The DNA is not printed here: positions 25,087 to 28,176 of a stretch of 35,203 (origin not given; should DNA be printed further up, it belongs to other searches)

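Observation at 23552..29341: SdhA + SdhB::Nas-type molybdoenzyme fusion + NarK: candidate quinone-independent succinate:nitrate oxidoreductase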

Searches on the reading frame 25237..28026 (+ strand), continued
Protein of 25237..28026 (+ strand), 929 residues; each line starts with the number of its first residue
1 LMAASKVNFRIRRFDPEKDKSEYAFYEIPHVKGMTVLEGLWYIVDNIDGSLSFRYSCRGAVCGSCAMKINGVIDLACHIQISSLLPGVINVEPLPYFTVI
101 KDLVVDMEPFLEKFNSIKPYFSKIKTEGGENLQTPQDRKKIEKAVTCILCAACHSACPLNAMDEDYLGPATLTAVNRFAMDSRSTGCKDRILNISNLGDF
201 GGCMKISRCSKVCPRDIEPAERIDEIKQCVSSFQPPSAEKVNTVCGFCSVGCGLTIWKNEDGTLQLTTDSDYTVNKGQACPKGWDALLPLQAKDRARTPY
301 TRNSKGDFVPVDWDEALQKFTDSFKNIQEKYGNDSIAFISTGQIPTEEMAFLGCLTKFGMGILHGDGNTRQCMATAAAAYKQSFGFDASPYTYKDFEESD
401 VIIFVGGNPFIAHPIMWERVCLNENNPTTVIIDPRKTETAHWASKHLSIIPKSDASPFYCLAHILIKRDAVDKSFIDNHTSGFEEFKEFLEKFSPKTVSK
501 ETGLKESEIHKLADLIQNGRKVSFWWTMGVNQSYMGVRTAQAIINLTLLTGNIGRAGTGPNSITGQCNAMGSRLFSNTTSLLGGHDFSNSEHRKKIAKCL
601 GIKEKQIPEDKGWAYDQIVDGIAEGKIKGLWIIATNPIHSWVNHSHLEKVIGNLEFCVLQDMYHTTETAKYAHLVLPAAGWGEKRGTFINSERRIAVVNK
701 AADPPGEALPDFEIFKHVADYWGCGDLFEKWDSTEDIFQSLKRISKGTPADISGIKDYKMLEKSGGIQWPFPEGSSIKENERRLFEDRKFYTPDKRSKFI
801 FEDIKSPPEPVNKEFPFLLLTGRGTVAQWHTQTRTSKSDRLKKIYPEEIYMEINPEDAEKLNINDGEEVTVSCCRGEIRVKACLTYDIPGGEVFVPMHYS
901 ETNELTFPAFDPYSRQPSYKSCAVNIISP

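Call 12: find_encoding_contigs(protein=P0004, flank=10000, max_places=3)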
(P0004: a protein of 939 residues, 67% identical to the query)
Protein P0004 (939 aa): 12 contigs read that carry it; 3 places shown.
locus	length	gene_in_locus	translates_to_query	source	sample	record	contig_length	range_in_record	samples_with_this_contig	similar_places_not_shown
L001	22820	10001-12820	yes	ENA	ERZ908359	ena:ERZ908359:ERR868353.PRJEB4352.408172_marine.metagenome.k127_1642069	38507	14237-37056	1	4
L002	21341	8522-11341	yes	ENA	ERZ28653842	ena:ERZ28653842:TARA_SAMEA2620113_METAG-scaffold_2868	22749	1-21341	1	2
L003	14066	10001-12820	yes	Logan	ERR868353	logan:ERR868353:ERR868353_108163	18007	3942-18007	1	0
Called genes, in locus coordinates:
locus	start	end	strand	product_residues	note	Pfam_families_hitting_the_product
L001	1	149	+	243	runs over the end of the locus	PF00731:AIRC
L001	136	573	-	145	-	PF12953:DUF3842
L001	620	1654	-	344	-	PF13228:DUF4037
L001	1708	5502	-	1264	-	PF13676:TIR_2, PF12773:DZR, PF13240:Zn_Ribbon_1 (weak), PF13248:Zn_ribbon_3 (faint), PF00211:Guanylate_cyc, PF13191:AAA_16, PF13424:TPR_12 (faint), PF17874:TPR_MalT (weak)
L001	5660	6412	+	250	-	PF08241:Methyltransf_11 (weak)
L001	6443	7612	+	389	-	PF00724:Oxidored_FMN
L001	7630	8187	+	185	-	PF04982:TM_HPP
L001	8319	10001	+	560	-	PF00890:FAD_binding_2, PF01266:DAO (weak), PF03486:HI0933_like (faint), PF07992:Pyr_redox_2 (faint), PF02910:Succ_DH_flav_C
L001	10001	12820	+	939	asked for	PF13085:Fer2_3, PF13183:Fer4_8 (weak), PF04879:Molybdop_Fe4S4, PF00384:Molybdopterin, PF01568:Molydop_binding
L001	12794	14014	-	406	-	PF07690:MFS_1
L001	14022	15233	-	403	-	PF01208:URO-D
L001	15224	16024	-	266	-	PF07796:DUF1638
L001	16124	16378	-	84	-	-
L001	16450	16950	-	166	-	PF00210:Ferritin (faint), PF02915:Rubrerythrin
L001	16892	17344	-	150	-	PF01475:FUR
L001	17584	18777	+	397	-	PF00155:Aminotran_1_2 (faint), PF01041:DegT_DnrJ_EryC1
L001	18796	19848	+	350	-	PF01408:GFO_IDH_MocA, PF02894:GFO_IDH_MocA_C, PF22725:GFO_IDH_MocA_C3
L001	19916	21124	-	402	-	PF01408:GFO_IDH_MocA, PF02894:GFO_IDH_MocA_C, PF22725:GFO_IDH_MocA_C3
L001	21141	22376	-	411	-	PF01408:GFO_IDH_MocA, PF02894:GFO_IDH_MocA_C (faint), PF22725:GFO_IDH_MocA_C3, PF21252:Glyco_hydro_109_C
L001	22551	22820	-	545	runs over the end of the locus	PF01547:SBP_bac_1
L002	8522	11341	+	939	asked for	PF13085:Fer2_3, PF13183:Fer4_8 (weak), PF04879:Molybdop_Fe4S4, PF00384:Molybdopterin, PF01568:Molydop_binding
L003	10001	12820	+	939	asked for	PF13085:Fer2_3, PF13183:Fer4_8 (weak), PF04879:Molybdop_Fe4S4, PF00384:Molybdopterin, PF01568:Molydop_binding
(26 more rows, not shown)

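Call 13: find_encoding_contigs(protein=P0006, flank=10000, max_places=2)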
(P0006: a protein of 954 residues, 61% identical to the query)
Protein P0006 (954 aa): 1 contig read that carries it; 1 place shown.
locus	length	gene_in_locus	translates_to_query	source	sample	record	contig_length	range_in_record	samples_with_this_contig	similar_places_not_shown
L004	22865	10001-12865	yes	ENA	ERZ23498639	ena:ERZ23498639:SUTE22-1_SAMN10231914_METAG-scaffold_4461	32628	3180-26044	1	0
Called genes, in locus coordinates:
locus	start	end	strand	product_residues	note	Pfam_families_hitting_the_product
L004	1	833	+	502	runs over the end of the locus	PF00004:AAA, PF17862:AAA_lid_3 (weak)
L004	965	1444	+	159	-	PF06868:DUF1257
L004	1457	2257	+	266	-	PF13414:TPR_11 (faint), PF00515:TPR_1 (faint), PF07719:TPR_2 (faint), PF13176:TPR_7 (faint), PF13181:TPR_8 (faint), PF13424:TPR_12 (faint), PF13428:TPR_14 (faint), PF13432:TPR_16 (faint), +4 more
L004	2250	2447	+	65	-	PF11211:DUF2997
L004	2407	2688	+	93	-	-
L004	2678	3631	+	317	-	PF10502:Peptidase_S26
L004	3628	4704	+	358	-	PF00437:T2SSE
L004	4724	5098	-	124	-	PF13620:CarboxypepD_reg (weak)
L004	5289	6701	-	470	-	-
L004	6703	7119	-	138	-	PF02082:Rrf2, PF03444:WHD_HrcA (weak)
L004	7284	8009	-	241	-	PF03205:MobB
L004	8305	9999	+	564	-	PF00890:FAD_binding_2, PF01266:DAO, PF03486:HI0933_like (faint), PF07992:Pyr_redox_2 (faint), PF02910:Succ_DH_flav_C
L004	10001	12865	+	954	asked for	PF13085:Fer2_3, PF13183:Fer4_8 (weak), PF04879:Molybdop_Fe4S4, PF00384:Molybdopterin, PF01568:Molydop_binding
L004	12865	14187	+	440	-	PF07690:MFS_1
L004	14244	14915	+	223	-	PF12804:NTP_transf_3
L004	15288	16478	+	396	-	PF00154:RecA_N, PF08423:Rad51 (weak), PF06745:ATPase (weak), PF27531:MT3502_N (weak), PF01637:ATPase_2 (faint), PF21096:RecA_C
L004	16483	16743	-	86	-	-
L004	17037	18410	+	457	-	PF13375:RnfC_N, PF01512:Complex1_51K, PF10531:SLBB (weak), PF12838:Fer4_7 (weak), PF13183:Fer4_8 (weak), PF13187:Fer4_9 (weak), PF13237:Fer4_10 (weak), PF13534:Fer4_17, +1 more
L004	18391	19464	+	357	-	PF03116:NQR2_RnfD_RnfE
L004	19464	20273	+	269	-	PF04205:FMN_bind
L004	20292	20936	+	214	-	PF02508:Rnf-Nqr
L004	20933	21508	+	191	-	PF02508:Rnf-Nqr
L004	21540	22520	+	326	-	PF04060:FeS, PF12838:Fer4_7, PF13237:Fer4_10, PF12838:Fer4_7, PF13187:Fer4_9, PF00037:Fer4, PF13237:Fer4_10, PF14697:Fer4_21, +23 more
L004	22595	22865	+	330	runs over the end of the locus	PF04055:Radical_SAM, PF13353:Fer4_12 (weak)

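Call 14: find_encoding_contigs(protein=P0007, flank=10000, max_places=2)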
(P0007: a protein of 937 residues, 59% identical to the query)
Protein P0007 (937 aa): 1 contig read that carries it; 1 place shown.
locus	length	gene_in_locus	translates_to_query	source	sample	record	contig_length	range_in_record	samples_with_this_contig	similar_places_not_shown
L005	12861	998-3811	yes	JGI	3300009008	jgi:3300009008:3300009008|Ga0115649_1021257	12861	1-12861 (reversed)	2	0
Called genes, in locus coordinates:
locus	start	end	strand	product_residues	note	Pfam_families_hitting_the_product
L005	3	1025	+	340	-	?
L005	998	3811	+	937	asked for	PF13085:Fer2_3, PF13534:Fer4_17 (faint), PF13183:Fer4_8 (weak), PF04879:Molybdop_Fe4S4, PF00384:Molybdopterin, PF01568:Molydop_binding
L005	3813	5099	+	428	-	PF00083:Sugar_tr (faint), PF07690:MFS_1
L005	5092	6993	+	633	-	PF00330:Aconitase, PF28406:AcnX_3rd (weak), PF00694:Aconitase_C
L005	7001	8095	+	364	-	PF13500:AAA_26, PF07085:DRTGG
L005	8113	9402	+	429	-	PF00285:Citrate_synt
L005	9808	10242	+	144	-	PF01548:DEDD_Tnp_IS110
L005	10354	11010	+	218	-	PF02371:Transposase_20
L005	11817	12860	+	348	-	?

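Call 15: find_encoding_contigs(protein=P0005, flank=10000, max_places=2)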
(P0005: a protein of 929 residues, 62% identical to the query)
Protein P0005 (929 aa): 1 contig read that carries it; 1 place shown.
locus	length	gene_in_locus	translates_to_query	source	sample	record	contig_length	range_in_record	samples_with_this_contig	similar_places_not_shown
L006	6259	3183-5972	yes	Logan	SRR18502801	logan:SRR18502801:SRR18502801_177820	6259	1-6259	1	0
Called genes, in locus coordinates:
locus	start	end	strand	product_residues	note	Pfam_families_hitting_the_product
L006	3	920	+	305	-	?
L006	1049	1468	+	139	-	-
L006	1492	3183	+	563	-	PF00890:FAD_binding_2, PF03486:HI0933_like (faint), PF07992:Pyr_redox_2 (faint), PF02910:Succ_DH_flav_C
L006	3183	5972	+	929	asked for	PF13085:Fer2_3, PF13183:Fer4_8 (weak), PF13534:Fer4_17 (weak), PF04879:Molybdop_Fe4S4, PF00384:Molybdopterin, PF01568:Molydop_binding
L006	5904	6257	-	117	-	?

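Call 16: find_encoding_contigs(protein=P0002, flank=10000, max_places=2)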
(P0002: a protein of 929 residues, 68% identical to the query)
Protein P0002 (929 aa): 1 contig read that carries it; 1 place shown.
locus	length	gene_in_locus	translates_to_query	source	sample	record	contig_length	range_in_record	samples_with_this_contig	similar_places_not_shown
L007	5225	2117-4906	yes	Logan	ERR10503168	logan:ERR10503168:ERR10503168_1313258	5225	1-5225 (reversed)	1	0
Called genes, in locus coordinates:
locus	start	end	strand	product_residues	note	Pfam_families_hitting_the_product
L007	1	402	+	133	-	?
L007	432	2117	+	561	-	PF00890:FAD_binding_2, PF01266:DAO, PF03486:HI0933_like (faint), PF07992:Pyr_redox_2 (weak), PF02910:Succ_DH_flav_C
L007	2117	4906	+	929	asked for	PF13085:Fer2_3, PF04879:Molybdop_Fe4S4, PF00384:Molybdopterin, PF01568:Molydop_binding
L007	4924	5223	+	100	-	?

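Call 17: find_encoding_contigs(protein=P0008, flank=10000, max_places=2)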
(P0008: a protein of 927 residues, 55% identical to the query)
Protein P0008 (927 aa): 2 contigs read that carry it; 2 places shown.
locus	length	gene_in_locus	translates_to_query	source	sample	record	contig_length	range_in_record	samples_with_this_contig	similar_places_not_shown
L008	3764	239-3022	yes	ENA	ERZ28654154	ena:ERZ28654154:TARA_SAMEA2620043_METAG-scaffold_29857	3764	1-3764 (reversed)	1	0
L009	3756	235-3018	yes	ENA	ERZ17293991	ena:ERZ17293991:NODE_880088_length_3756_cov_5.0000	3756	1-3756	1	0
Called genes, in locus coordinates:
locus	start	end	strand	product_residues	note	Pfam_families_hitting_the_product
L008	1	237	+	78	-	?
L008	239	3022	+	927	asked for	PF13085:Fer2_3, PF12838:Fer4_7 (weak), PF13183:Fer4_8, PF13534:Fer4_17 (weak), PF04879:Molybdop_Fe4S4, PF00384:Molybdopterin, PF01568:Molydop_binding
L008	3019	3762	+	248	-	?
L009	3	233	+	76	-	?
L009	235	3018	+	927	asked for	PF13085:Fer2_3, PF12838:Fer4_7 (weak), PF13183:Fer4_8, PF13534:Fer4_17 (weak), PF04879:Molybdop_Fe4S4, PF00384:Molybdopterin, PF01568:Molydop_binding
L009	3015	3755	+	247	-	?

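Call 37: find_encoding_contigs(protein=P0035, flank=8000, max_places=2)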
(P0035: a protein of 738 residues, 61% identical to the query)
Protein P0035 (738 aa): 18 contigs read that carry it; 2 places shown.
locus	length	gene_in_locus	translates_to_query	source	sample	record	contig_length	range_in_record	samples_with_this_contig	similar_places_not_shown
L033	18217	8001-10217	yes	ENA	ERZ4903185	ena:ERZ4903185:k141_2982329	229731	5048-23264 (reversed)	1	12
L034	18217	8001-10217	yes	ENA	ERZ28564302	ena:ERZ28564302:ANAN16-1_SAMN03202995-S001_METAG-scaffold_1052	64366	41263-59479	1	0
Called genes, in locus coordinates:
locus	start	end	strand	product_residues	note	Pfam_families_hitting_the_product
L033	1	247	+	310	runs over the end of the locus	PF00512:HisKA, PF02518:HATPase_c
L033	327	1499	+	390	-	PF00871:Acetate_kinase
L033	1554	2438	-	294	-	PF00126:HTH_1, PF03466:LysR_substrate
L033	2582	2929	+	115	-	PF00543:P-II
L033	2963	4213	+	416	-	PF07690:MFS_1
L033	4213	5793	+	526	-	PF03460:NIR_SIR_ferr, PF01077:NIR_SIR, PF03460:NIR_SIR_ferr, PF01077:NIR_SIR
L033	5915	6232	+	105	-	PF00543:P-II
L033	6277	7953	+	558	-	PF12838:Fer4_7 (faint), PF13187:Fer4_9 (faint), PF00037:Fer4 (faint), PF12797:Fer4_2 (faint), PF12837:Fer4_6 (faint), PF13237:Fer4_10 (faint), PF13247:Fer4_11, PF04976:DmsC, +1 more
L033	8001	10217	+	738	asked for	PF04879:Molybdop_Fe4S4, PF00384:Molybdopterin, PF01568:Molydop_binding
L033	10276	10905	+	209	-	PF02348:CTP_transf_3 (faint), PF12804:NTP_transf_3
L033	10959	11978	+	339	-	PF13353:Fer4_12 (weak), PF04055:Radical_SAM, PF06463:Mob_synth_C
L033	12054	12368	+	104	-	PF01909:NTP_transf_2, PF18765:Polbeta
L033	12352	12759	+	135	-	PF05168:HEPN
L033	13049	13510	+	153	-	-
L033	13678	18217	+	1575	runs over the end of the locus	PF00041:fn3 (faint), PF25788:Ig_Rha78A_N (faint), PF16656:Pur_ac_phosph_N (faint), PF13205:Big_5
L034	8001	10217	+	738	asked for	PF04879:Molybdop_Fe4S4, PF00384:Molybdopterin, PF01568:Molydop_binding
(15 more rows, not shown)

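Call 38: find_encoding_contigs(protein=P0103, flank=8000, max_places=1)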
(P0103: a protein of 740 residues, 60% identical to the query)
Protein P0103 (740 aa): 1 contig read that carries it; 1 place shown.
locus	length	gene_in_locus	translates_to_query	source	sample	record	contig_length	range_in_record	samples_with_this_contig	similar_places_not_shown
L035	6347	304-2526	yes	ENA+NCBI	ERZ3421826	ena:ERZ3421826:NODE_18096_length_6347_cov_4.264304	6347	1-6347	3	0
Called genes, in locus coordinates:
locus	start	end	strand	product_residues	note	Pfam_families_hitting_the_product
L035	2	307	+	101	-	?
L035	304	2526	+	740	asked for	PF04879:Molybdop_Fe4S4, PF00384:Molybdopterin, PF01568:Molydop_binding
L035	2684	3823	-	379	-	PF12704:MacB_PCD, PF02687:FtsX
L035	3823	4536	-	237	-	PF00005:ABC_tran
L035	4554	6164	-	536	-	PF25919:BSH_CusB (faint), PF25954:Beta-barrel_RND_2 (faint), PF25989:YknX_C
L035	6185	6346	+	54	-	?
